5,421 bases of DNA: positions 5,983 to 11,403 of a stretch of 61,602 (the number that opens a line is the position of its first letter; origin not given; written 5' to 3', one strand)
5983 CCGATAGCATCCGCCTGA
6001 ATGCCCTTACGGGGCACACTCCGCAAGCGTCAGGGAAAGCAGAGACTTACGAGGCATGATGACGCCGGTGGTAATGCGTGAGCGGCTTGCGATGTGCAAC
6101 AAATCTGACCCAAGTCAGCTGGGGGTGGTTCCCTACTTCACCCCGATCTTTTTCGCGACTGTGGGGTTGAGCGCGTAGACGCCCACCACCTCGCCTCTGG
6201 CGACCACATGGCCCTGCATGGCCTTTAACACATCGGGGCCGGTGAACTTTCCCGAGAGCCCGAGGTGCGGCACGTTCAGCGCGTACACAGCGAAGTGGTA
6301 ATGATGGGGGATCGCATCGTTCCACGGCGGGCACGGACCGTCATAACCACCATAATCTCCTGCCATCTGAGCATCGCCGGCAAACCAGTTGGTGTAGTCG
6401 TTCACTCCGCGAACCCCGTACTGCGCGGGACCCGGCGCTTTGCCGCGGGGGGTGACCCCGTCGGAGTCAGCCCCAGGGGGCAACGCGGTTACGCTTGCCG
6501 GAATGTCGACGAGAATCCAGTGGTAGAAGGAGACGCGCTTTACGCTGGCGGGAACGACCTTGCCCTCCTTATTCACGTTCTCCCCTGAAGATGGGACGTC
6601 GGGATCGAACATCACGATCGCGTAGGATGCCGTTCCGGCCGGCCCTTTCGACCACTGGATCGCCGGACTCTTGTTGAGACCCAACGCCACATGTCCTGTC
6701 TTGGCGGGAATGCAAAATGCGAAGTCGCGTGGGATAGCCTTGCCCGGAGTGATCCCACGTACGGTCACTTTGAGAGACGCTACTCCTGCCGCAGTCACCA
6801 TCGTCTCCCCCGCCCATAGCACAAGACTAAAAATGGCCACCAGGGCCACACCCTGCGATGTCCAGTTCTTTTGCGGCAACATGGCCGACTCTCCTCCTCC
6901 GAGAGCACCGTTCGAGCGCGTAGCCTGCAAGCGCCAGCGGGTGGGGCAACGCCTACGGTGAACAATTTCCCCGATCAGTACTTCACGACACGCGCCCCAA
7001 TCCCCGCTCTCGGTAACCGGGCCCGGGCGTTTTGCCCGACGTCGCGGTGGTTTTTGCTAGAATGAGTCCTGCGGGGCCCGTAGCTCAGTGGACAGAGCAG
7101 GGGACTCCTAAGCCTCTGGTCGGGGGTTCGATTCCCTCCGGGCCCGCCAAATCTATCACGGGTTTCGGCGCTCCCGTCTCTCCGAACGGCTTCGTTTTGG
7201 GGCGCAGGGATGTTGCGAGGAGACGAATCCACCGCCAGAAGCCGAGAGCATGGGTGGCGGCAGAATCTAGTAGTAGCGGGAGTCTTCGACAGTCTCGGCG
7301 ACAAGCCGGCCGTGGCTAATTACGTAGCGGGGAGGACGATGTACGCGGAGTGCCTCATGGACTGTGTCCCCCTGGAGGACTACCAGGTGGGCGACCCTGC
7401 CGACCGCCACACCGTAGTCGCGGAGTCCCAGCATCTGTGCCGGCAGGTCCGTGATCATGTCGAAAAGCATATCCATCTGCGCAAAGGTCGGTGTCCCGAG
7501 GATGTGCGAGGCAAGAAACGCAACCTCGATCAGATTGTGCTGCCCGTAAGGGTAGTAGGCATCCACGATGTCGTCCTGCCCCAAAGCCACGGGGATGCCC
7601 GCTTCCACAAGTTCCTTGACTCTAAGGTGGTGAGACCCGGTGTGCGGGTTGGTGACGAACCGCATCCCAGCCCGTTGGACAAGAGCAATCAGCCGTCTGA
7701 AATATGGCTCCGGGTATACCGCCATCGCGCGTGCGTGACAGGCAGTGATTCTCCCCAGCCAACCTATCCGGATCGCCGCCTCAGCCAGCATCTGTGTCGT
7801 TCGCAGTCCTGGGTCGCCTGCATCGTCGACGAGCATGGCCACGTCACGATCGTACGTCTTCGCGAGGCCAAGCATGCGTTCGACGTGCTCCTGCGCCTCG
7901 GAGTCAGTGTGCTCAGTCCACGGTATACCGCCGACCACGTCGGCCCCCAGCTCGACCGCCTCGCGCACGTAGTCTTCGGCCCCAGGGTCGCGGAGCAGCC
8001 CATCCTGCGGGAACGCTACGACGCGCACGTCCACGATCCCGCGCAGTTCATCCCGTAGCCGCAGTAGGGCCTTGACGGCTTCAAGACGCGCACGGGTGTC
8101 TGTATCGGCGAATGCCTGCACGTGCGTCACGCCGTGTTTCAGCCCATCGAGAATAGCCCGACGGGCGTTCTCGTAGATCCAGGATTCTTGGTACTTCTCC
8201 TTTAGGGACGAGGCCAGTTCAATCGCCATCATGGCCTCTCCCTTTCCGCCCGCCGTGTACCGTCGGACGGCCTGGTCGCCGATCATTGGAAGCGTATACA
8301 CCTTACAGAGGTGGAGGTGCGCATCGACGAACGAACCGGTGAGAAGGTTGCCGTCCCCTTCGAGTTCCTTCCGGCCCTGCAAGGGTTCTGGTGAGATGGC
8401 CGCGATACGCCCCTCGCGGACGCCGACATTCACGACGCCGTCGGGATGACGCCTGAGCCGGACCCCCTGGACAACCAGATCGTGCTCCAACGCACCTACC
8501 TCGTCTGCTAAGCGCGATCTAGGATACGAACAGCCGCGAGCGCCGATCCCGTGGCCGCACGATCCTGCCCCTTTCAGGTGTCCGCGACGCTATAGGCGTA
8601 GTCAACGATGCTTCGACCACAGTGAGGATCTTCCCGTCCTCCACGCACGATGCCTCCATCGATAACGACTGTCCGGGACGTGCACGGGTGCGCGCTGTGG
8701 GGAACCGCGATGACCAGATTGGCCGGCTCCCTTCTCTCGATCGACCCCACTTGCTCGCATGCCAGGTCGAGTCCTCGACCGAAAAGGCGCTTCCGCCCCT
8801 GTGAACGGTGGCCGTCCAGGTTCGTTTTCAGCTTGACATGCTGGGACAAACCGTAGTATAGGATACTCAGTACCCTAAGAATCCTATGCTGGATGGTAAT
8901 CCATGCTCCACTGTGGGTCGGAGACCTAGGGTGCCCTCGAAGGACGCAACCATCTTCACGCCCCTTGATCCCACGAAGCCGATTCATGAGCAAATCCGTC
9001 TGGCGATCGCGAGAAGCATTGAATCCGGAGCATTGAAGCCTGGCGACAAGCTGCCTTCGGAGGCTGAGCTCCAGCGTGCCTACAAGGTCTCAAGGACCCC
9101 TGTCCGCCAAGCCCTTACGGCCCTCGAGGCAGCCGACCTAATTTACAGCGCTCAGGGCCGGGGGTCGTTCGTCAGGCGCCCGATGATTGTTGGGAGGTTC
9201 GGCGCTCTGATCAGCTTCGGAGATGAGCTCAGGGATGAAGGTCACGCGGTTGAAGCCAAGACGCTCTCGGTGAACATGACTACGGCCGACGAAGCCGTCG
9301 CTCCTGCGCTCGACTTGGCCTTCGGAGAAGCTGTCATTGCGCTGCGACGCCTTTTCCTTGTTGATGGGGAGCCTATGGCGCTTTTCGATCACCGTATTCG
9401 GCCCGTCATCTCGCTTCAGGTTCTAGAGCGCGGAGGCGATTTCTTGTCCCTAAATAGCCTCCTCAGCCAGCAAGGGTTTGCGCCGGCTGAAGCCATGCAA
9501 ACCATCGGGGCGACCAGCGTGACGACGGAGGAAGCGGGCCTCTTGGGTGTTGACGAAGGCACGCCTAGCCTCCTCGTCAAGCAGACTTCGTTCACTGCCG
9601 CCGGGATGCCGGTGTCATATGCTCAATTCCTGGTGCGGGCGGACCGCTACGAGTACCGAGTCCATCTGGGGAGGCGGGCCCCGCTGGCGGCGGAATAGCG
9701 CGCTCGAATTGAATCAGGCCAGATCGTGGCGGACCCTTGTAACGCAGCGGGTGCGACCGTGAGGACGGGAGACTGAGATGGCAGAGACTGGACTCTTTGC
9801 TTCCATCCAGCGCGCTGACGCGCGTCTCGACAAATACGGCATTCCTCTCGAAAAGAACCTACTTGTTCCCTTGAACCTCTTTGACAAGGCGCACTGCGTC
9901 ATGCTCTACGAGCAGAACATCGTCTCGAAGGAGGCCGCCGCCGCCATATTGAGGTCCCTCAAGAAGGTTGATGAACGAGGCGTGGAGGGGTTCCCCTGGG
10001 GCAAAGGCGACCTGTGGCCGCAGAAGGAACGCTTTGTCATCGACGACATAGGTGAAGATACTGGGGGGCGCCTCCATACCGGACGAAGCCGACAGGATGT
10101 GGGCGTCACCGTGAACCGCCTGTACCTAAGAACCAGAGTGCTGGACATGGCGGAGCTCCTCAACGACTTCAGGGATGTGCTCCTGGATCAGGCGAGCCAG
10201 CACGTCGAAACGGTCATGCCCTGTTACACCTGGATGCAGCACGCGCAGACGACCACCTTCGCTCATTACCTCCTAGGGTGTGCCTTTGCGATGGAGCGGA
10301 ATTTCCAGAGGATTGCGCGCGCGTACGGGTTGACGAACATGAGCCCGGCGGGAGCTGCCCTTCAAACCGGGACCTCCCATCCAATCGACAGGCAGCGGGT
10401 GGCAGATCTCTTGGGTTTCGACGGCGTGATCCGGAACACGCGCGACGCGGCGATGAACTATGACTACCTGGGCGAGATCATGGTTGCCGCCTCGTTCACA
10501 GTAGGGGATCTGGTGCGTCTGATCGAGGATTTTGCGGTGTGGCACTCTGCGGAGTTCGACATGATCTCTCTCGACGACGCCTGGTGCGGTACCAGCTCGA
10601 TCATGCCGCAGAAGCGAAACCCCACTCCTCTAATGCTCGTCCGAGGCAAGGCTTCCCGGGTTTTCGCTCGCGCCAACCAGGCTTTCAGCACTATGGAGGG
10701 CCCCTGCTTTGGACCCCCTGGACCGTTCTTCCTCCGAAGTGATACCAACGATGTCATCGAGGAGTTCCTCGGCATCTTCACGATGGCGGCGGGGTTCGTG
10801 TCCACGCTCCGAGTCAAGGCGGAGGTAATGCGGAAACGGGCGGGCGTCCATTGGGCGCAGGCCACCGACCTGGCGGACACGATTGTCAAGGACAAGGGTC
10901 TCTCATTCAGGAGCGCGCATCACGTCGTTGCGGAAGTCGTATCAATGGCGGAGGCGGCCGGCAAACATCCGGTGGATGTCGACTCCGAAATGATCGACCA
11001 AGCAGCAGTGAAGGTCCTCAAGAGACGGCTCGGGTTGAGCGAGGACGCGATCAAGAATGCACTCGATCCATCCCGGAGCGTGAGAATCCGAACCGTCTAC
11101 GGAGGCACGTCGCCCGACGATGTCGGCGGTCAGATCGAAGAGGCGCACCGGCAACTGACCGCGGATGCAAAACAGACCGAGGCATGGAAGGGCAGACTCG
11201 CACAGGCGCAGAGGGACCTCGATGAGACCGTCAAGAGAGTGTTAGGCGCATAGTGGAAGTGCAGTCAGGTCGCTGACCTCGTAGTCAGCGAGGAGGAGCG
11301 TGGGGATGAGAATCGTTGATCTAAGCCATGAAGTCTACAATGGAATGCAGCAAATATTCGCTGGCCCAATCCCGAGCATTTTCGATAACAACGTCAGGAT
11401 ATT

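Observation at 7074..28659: One intact tRNA-Arg(CCU) followed by three same-orientation copies of its 3' half: a serially used integration hot spot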

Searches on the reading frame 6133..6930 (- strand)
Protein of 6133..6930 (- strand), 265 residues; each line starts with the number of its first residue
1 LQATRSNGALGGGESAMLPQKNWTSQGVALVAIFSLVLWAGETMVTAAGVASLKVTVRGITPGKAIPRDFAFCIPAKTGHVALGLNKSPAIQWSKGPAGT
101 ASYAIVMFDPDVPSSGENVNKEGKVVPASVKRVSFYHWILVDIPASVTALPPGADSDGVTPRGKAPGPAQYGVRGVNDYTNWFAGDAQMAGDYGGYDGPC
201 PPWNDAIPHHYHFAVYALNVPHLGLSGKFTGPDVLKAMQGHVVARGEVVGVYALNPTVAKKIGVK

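Call 10: search_protein_families(library=pfam, proteins=[window:6133-6930:-])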
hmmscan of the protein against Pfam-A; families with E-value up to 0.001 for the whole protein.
window:6133-6930:- (265 aa): 1 family
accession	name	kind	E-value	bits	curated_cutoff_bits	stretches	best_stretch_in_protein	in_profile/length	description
PF01161.25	PBP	-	1.8e-36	125.9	24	1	75-252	3-135/135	Phosphatidylethanolamine-binding protein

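Call 14: find_related_loci(query=window:6133-6930:-, collection=genome_contigs, flank=10000)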
Query window:6133-6930:- (265 aa) in genome_contigs; peptide patterns used: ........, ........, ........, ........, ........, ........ (x = any residue, [..] = any of these).
272 stretches matched a pattern; 219 encode a relative of the query (tblastn E <= 1e-3); the best 80 are kept; 80 distinct loci.
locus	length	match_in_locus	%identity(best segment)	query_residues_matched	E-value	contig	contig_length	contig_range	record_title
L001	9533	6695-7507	64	4-265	1e-104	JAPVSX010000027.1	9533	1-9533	MAG: Armatimonadota bacterium isolate MW2_metabat.8 k97_48053, whole genome shotgun sequence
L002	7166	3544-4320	57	11-265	3e-96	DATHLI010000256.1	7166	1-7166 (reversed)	MAG TPA_asm: bacterium isolate SMAG_U12602 k141_1686305, whole genome shotgun sequence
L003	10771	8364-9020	63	47-265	3e-94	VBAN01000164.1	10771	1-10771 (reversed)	MAG: Bacillati bacterium ANGP1 isolate NP_6 14_0903_13_30cm_scaffold_2160975, whole genome shotgun sequence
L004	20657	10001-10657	63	47-265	1e-93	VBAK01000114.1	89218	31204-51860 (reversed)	MAG: Bacillati bacterium ANGP1 isolate NP_3 14_0903_12_20cm_scaffold_76, whole genome shotgun sequence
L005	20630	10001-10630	62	53-262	5e-92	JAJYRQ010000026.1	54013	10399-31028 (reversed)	MAG: Deltaproteobacteria bacterium isolate DX1.bin15 NODE_804_length_54013_cov_2.953550, whole genome shotgun sequence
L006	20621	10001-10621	59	52-258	4e-81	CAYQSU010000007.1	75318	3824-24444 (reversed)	MAG TPA_asm: uncultured Rhodospirillaceae bacterium isolate SRP072547_co1_418 genome assembly, contig: NODE_242_length_7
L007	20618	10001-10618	58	53-258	8e-81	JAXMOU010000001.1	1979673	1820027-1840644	MAG: Sneathiella sp. isolate PC_MBin.17 PCX_2CoAssmbCtg, whole genome shotgun sequence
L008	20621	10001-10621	57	52-258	8e-80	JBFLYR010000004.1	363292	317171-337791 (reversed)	MAG: Pseudomonadota bacterium isolate MAG090 MAG090_4, whole genome shotgun sequence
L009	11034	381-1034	57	48-265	4e-79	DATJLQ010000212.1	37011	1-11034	MAG TPA_asm: Alphaproteobacteria bacterium isolate SMAG_U14813 k141_2819695, whole genome shotgun sequence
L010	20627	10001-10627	55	52-260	7e-78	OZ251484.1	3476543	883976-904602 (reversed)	MAG: Dehalococcoidia bacterium isolate ef173376-b59c-4e26-81a4-37713676cc5d genome assembly, chromosome: 1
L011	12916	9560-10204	55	44-258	4e-76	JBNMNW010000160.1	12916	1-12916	MAG: Planctomycetota bacterium isolate 3300053697_24 Ga0535652_0006351, whole genome shotgun sequence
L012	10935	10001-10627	55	53-258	1e-75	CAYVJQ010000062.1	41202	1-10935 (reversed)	MAG TPA_asm: uncultured Nannocystaceae bacterium isolate binchicken_co67_24 genome assembly, contig: NODE_852_length_412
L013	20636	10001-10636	53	52-261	3e-75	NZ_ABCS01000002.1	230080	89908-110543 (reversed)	Plesiocystis pacifica SIR-1 1103186006270, whole genome shotgun sequence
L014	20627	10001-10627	54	50-258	3e-75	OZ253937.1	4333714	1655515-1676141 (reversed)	MAG: Alphaproteobacteria bacterium isolate 26bd64c0-0f2d-4e52-a063-61ff611ccdf2 genome assembly, chromosome: 1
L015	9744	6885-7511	53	51-258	8e-75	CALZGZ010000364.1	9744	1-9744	MAG: uncultured Gammaproteobacteria bacterium isolate FCS_M_Gamma_077 genome assembly, contig: k121_1669339, whole genom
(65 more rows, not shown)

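Call 17: find_encoding_contigs(protein=window:6133-6930:-, flank=10000, max_places=10)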
Protein window:6133-6930:- (265 aa): no gene with exactly this product is on record in the collection.

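Call 35: find_encoding_contigs(protein=window:6133-6882:-, flank=10000, max_places=10)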
Protein window:6133-6882:- (249 aa): 4 contigs read that carry it; 4 places shown.
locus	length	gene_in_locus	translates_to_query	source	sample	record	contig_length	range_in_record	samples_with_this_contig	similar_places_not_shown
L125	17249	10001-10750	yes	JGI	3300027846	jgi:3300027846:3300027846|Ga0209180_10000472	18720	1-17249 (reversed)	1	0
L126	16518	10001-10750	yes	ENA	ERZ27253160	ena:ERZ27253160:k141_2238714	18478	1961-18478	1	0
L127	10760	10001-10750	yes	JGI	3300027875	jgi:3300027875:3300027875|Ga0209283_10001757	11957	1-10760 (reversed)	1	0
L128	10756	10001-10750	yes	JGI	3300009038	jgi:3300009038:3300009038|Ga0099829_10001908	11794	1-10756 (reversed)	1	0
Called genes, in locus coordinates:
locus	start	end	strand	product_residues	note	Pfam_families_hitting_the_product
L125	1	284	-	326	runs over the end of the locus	PF00005:ABC_tran, PF13304:AAA_21 (faint), PF08352:oligo_HPY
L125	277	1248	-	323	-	PF02463:SMC_N (faint), PF00005:ABC_tran, PF13304:AAA_21 (weak), PF08352:oligo_HPY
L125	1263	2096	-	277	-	PF00528:BPD_transp_1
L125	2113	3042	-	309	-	PF19300:BPD_transp_1_N, PF00528:BPD_transp_1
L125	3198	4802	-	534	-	PF00496:SBP_bac_5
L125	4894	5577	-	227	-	PF04199:Cyclase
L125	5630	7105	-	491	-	PF00206:Lyase_1, PF14698:ASL_C2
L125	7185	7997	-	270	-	PF00392:GntR, PF07702:UTRA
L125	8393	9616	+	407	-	PF01979:Amidohydro_1, PF07969:Amidohydro_3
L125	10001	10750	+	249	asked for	PF01161:PBP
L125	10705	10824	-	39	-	-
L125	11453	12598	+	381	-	-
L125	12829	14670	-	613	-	-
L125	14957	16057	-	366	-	PF23368:DUF7092, PF01435:Peptidase_M48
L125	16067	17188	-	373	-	PF05987:DUF898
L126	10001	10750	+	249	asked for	PF01161:PBP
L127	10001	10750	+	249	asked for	PF01161:PBP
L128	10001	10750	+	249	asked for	PF01161:PBP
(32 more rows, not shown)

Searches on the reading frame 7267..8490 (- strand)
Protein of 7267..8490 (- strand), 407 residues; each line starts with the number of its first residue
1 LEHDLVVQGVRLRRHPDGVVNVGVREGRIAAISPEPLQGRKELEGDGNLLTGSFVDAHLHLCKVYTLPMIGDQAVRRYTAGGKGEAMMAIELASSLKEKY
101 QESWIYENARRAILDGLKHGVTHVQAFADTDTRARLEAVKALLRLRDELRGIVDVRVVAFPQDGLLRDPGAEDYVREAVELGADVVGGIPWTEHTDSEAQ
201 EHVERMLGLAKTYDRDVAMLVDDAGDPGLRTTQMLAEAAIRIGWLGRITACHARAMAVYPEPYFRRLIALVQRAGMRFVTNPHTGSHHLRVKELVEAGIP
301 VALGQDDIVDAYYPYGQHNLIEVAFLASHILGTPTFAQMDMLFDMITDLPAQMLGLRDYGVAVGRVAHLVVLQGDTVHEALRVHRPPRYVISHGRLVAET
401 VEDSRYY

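Call 10: search_protein_families(library=pfam, proteins=[window:7267-8490:-])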
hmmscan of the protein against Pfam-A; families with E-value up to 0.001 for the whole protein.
window:7267-8490:- (407 aa): 2 families
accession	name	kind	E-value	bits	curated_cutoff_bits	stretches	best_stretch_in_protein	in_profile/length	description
PF07969.17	Amidohydro_3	-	1.8e-30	107.3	29.7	1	107-397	159-471/472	Amidohydrolase family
PF01979.26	Amidohydro_1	-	1.1e-08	35.2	25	1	53-394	5-342/345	Amidohydrolase family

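Call 29: find_encoding_contigs(protein=window:7267-8490:-, flank=10000, max_places=10)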
Protein window:7267-8490:- (407 aa): 8 contigs read that carry it; 6 places shown.
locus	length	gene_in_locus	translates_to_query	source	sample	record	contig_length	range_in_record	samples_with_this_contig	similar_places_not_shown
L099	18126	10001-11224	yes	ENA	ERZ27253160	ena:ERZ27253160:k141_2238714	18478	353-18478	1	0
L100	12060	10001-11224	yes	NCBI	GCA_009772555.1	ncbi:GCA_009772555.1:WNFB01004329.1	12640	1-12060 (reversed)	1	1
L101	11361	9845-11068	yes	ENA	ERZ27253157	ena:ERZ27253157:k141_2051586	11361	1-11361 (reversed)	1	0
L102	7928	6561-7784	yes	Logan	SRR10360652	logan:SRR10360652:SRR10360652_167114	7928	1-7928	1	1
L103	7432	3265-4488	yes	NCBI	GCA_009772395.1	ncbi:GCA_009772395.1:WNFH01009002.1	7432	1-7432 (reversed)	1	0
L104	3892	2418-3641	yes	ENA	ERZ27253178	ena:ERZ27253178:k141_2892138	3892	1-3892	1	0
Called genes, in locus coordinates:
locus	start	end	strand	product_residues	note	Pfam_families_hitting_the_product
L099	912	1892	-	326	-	PF00005:ABC_tran, PF13304:AAA_21 (faint), PF08352:oligo_HPY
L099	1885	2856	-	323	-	PF02463:SMC_N (faint), PF00005:ABC_tran, PF13304:AAA_21 (weak), PF08352:oligo_HPY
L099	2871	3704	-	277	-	PF00528:BPD_transp_1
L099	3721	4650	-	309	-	PF19300:BPD_transp_1_N, PF00528:BPD_transp_1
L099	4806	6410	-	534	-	PF00496:SBP_bac_5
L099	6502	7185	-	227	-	PF04199:Cyclase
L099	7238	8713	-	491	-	PF00206:Lyase_1, PF14698:ASL_C2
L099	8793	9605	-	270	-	PF00392:GntR, PF07702:UTRA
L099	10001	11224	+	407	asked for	PF01979:Amidohydro_1, PF07969:Amidohydro_3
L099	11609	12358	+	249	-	PF01161:PBP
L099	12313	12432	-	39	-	-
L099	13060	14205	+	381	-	-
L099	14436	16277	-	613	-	-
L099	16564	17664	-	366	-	PF23368:DUF7092, PF01435:Peptidase_M48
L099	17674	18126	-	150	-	?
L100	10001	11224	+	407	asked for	PF01979:Amidohydro_1, PF07969:Amidohydro_3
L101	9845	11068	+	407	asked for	PF01979:Amidohydro_1, PF07969:Amidohydro_3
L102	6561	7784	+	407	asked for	PF01979:Amidohydro_1, PF07969:Amidohydro_3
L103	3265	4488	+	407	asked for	PF01979:Amidohydro_1, PF07969:Amidohydro_3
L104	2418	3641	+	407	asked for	PF01979:Amidohydro_1, PF07969:Amidohydro_3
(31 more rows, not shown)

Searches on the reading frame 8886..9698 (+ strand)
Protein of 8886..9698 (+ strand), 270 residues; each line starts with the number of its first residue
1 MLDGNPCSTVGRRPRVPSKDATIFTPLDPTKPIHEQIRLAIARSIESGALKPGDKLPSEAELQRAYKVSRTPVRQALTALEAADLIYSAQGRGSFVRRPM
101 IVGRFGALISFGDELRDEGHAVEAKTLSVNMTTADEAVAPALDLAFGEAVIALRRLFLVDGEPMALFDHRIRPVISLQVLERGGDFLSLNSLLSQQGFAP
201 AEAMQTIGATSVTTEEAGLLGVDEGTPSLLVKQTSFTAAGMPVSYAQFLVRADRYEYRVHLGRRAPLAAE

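Call 10: search_protein_families(library=pfam, proteins=[window:8886-9698:+])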
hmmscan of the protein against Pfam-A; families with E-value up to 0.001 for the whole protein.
window:8886-9698:+ (270 aa): 2 families
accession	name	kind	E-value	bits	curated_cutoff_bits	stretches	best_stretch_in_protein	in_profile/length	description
PF07702.18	UTRA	-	7.7e-28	97.5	23.8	1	118-256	2-141/141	UTRA domain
PF00392.27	GntR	-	9e-20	70.6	27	1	35-96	3-64/64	Bacterial regulatory proteins, gntR family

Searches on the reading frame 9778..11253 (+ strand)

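Call 10: search_protein_families(library=pfam, proteins=[window:9778-11253:+])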
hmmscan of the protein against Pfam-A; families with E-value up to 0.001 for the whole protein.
window:9778-11253:+ (491 aa): 2 families
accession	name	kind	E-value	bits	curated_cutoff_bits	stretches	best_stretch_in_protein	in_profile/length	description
PF00206.25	Lyase_1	-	4.1e-41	141.8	27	1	43-296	39-311/312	Lyase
PF14698.11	ASL_C2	-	4.2e-15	56.4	27.3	1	360-435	2-68/69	Argininosuccinate lyase C-terminal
